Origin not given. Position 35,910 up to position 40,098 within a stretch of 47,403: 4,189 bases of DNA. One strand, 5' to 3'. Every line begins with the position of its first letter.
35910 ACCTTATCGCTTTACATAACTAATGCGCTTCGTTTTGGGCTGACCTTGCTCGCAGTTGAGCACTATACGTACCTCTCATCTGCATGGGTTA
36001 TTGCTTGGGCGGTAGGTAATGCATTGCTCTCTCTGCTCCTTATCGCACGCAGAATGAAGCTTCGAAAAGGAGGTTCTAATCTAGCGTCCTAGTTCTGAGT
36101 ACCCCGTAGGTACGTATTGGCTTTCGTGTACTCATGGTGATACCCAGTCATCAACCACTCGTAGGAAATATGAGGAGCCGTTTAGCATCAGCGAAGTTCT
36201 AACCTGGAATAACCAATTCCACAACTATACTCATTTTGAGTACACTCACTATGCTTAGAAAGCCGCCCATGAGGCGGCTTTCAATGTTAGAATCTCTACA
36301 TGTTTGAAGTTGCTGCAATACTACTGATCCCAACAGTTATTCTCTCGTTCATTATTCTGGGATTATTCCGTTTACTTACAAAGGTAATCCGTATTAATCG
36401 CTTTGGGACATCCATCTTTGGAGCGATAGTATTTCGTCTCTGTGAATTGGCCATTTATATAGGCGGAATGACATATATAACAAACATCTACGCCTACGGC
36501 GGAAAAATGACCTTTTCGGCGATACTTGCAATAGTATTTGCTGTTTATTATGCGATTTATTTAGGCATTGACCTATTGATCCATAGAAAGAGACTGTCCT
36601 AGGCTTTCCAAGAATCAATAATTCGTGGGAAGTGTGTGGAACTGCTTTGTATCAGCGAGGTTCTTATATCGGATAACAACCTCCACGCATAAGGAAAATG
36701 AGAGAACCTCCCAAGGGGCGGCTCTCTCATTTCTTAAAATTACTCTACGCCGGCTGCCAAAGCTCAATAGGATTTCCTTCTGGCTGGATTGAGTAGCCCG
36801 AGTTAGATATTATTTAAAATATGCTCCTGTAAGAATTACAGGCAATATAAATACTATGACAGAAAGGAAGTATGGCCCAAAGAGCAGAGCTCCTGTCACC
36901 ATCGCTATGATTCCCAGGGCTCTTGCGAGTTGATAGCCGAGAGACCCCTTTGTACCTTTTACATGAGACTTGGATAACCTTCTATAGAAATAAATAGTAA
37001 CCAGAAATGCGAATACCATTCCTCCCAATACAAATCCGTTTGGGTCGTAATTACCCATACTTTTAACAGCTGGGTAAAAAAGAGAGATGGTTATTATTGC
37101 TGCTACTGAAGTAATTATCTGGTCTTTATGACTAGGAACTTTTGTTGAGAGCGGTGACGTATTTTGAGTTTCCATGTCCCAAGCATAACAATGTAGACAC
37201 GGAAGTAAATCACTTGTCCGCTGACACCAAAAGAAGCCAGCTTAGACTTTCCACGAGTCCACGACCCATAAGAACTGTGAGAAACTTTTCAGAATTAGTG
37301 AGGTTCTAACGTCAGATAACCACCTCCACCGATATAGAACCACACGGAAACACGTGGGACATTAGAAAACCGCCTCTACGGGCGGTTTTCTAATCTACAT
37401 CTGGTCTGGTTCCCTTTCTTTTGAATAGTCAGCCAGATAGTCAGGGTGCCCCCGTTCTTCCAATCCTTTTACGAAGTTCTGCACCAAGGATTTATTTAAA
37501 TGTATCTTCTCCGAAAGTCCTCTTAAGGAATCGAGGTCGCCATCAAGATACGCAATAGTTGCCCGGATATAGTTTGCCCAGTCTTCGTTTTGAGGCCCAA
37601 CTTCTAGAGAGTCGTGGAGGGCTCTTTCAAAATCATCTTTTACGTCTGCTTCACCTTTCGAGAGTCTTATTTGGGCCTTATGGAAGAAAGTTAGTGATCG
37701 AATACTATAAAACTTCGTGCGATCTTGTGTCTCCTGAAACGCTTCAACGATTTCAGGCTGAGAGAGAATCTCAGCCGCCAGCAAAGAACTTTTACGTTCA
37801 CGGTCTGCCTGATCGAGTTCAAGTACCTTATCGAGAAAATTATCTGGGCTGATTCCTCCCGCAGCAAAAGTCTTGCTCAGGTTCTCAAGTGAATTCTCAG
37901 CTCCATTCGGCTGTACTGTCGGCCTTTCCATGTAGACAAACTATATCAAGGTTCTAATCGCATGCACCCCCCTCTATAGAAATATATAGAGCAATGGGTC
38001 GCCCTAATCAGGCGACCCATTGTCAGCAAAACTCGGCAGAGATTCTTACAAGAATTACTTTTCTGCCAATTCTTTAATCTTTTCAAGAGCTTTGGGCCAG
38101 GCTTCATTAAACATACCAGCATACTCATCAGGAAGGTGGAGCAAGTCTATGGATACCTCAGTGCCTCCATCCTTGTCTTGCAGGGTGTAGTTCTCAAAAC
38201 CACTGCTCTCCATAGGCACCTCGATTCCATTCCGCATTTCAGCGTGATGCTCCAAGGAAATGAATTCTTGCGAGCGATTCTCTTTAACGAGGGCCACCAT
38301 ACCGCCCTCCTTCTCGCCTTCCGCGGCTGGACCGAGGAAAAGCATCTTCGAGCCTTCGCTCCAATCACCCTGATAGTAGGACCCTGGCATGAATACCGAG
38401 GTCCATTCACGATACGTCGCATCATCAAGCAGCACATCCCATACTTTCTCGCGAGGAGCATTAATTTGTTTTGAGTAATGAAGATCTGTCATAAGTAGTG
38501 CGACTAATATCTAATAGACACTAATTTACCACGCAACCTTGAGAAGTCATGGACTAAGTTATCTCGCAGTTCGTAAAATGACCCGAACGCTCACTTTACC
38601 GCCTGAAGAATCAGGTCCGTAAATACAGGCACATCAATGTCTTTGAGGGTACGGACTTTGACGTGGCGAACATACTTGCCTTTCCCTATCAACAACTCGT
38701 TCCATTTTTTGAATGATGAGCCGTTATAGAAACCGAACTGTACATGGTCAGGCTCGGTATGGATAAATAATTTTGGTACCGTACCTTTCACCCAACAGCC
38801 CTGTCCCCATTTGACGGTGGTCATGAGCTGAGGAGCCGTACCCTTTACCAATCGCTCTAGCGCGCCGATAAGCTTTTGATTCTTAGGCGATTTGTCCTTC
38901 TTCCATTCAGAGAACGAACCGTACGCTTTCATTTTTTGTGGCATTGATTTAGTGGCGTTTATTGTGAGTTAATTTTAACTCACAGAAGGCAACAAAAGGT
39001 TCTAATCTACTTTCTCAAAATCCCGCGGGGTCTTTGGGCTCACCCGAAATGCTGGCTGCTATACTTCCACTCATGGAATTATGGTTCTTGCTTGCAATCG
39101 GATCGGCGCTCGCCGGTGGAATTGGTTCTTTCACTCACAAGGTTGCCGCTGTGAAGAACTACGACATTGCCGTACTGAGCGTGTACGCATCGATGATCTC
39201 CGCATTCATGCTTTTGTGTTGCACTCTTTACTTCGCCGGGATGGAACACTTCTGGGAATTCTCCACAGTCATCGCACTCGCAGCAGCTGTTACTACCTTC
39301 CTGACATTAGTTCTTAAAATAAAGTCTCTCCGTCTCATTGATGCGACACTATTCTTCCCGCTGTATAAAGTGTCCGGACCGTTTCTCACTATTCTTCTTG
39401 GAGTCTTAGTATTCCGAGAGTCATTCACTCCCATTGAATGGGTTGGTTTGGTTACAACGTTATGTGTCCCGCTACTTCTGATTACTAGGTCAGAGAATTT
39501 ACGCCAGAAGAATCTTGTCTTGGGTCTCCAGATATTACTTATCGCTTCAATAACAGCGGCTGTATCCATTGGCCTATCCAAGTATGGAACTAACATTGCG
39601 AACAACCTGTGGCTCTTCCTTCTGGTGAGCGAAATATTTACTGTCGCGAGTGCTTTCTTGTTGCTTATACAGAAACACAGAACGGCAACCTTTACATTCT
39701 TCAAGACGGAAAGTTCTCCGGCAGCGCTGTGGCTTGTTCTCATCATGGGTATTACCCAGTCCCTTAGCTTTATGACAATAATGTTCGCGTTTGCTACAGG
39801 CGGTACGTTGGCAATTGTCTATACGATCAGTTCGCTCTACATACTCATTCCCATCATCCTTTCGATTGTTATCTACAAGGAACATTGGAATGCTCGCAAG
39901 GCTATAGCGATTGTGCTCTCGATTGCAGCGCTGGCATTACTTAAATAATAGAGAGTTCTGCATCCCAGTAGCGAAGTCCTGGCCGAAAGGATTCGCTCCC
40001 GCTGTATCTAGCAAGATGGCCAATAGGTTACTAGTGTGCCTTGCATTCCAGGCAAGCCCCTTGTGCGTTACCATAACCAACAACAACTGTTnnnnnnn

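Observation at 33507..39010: Cassette-like array downstream of ssrA, punctuated by same-strand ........(C/T) motifs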

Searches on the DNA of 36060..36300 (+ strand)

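Call 78: search_dna_similar(query=window:36060-36300:+, collection=phages, mode=distant, max_evalue=0.001, max_rows=5)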
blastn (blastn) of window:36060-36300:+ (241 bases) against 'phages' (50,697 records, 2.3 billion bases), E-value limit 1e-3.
No match.

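Call 79: search_dna_similar(query=window:36060-36300:+, collection=plasmids, mode=distant, max_evalue=0.001, max_rows=5)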
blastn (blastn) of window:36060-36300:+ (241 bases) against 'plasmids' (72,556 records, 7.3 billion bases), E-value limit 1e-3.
No match.

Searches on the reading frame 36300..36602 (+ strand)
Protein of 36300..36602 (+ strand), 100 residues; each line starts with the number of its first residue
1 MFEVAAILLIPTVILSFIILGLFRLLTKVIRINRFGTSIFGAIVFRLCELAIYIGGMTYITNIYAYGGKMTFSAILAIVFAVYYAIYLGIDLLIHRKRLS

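Call 11: search_protein_families(library=pfam, proteins=[window:36300-36602:+], max_evalue=0.01)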
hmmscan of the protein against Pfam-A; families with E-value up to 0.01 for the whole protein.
window:36300-36602:+ (100 aa): 0 families

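Call 73: search_protein_families(library=padloc, max_evalue=0.01, proteins=[window:36300-36602:+])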
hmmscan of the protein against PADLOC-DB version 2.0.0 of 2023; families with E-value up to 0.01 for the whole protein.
window:36300-36602:+ (100 aa): 0 families

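Call 74: search_protein_families(library=ncbifam, max_evalue=0.01, proteins=[window:36300-36602:+])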
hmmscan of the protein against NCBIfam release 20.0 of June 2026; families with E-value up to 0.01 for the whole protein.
window:36300-36602:+ (100 aa): 0 families

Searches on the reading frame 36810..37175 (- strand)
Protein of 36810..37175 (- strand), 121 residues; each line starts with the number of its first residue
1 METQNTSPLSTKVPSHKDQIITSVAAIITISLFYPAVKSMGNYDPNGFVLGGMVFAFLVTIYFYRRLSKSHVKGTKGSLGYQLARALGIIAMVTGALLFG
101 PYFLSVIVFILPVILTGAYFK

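Call 11: search_protein_families(library=pfam, proteins=[window:36810-37175:-], max_evalue=0.01)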
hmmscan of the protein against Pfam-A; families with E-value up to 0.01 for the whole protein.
window:36810-37175:- (121 aa): 1 family
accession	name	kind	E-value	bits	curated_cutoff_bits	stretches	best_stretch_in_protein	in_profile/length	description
PF03023.19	MurJ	-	0.002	17.3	27.4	1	21-114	356-448/451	Lipid II flippase MurJ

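Call 73: search_protein_families(library=padloc, max_evalue=0.01, proteins=[window:36810-37175:-])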
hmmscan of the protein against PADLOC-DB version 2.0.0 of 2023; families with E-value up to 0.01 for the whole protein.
window:36810-37175:- (121 aa): 0 families

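Call 74: search_protein_families(library=ncbifam, max_evalue=0.01, proteins=[window:36810-37175:-])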
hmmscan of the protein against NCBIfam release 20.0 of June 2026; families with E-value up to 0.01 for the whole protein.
window:36810-37175:- (121 aa): 0 families

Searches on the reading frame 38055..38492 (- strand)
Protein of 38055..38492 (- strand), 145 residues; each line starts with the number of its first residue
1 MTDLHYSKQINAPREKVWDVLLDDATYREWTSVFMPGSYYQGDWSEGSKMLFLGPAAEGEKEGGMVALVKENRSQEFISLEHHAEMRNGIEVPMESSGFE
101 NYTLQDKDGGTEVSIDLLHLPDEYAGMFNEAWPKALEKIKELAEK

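Call 11: search_protein_families(library=pfam, proteins=[window:38055-38492:-], max_evalue=0.01)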
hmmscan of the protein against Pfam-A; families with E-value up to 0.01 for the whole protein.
window:38055-38492:- (145 aa): 2 families
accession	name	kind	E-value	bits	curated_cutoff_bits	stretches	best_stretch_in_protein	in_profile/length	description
PF08327.17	AHSA1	-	6.4e-09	36.5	22.1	1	11-144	1-125/125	Activator of Hsp90 ATPase homolog 1-like protein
PF10604.15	Polyketide_cyc2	-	2e-06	28.6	27.4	1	1-138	1-128/142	Polyketide cyclase / dehydrase and lipid transport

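Call 48: find_encoding_contigs(protein=window:38055-38492:-, flank=10000, max_places=10)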
Protein window:38055-38492:- (145 aa): no gene with exactly this product is on record in the collection.

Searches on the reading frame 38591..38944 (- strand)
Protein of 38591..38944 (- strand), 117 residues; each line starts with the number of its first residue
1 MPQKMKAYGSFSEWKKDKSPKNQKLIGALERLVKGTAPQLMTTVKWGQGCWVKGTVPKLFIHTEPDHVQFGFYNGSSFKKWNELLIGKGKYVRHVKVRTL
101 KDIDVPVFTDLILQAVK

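Call 11: search_protein_families(library=pfam, proteins=[window:38591-38944:-], max_evalue=0.01)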
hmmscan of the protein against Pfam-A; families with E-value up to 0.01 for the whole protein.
window:38591-38944:- (117 aa): 2 families
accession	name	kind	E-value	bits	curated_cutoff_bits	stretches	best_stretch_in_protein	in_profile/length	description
PF08818.16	DUF1801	-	2.4e-13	50.7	27.2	1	23-116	2-85/85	Domain of unknown function (DU1801)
PF18899.5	DUF5655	-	3.7e-05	24.2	24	1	17-115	7-105/109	Domain of unknown function (DUF5655)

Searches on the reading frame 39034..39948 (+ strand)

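Call 11: search_protein_families(library=pfam, proteins=[window:39034-39948:+], max_evalue=0.01)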
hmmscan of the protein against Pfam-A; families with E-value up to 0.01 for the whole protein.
window:39034-39948:+ (304 aa): 1 family
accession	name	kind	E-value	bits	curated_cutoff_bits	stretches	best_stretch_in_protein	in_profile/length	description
PF00892.27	EamA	-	1.7e-12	48.2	28.2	2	17-145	3-129/135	EamA-like transporter family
